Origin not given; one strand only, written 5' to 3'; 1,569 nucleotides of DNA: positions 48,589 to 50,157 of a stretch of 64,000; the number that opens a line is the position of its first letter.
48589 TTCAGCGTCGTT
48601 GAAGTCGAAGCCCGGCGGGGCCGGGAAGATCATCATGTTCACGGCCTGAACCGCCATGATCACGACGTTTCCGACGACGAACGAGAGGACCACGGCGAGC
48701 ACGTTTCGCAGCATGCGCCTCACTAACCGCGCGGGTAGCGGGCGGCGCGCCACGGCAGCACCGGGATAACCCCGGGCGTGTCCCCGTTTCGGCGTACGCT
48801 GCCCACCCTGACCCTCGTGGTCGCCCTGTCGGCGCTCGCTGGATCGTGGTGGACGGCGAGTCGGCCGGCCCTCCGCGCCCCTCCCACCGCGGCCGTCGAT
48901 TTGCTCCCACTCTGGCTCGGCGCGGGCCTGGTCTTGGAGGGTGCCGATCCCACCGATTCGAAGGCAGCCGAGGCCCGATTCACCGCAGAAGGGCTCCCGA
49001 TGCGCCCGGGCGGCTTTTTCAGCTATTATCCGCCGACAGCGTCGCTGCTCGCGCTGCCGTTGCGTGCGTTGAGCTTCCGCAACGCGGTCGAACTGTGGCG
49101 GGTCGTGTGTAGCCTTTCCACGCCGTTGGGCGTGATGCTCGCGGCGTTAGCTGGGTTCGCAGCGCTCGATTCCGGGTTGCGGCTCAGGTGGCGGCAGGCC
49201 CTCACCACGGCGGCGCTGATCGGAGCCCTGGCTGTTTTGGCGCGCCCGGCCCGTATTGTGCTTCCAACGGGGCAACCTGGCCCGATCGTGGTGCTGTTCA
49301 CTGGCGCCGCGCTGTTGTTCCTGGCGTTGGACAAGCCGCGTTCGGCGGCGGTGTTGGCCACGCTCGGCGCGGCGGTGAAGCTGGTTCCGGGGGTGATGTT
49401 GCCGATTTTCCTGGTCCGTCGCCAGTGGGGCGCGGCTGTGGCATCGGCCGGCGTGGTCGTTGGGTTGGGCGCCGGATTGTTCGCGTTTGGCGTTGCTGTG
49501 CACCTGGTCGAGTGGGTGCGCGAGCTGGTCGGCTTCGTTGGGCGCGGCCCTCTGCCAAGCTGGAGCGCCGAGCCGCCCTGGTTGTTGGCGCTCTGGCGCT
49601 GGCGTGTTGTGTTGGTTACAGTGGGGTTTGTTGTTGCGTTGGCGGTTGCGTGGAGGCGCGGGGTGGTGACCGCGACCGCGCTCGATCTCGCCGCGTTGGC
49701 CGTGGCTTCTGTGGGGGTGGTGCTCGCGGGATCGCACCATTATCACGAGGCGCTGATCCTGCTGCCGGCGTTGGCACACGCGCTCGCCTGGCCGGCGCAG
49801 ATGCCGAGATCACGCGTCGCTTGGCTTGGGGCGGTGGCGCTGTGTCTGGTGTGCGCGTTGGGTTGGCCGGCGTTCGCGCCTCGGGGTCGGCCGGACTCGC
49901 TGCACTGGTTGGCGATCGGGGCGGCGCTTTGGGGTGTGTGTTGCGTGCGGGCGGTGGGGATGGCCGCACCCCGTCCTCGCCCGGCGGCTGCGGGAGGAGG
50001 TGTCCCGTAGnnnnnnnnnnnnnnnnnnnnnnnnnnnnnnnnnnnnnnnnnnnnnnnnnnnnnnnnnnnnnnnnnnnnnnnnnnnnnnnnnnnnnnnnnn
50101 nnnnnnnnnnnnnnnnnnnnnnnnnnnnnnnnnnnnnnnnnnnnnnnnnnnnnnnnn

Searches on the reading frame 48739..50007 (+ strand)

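Call 56: search_protein_families(library=pfam, proteins=[window:48739-50007:+], max_evalue=0.001)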
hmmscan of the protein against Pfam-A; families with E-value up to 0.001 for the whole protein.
window:48739-50007:+ (423 aa): 1 family
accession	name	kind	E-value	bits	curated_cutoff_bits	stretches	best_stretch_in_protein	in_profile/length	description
PF09594.16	GT87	-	3.9e-13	50.1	25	1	97-325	3-230/237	Glycosyltransferase family 87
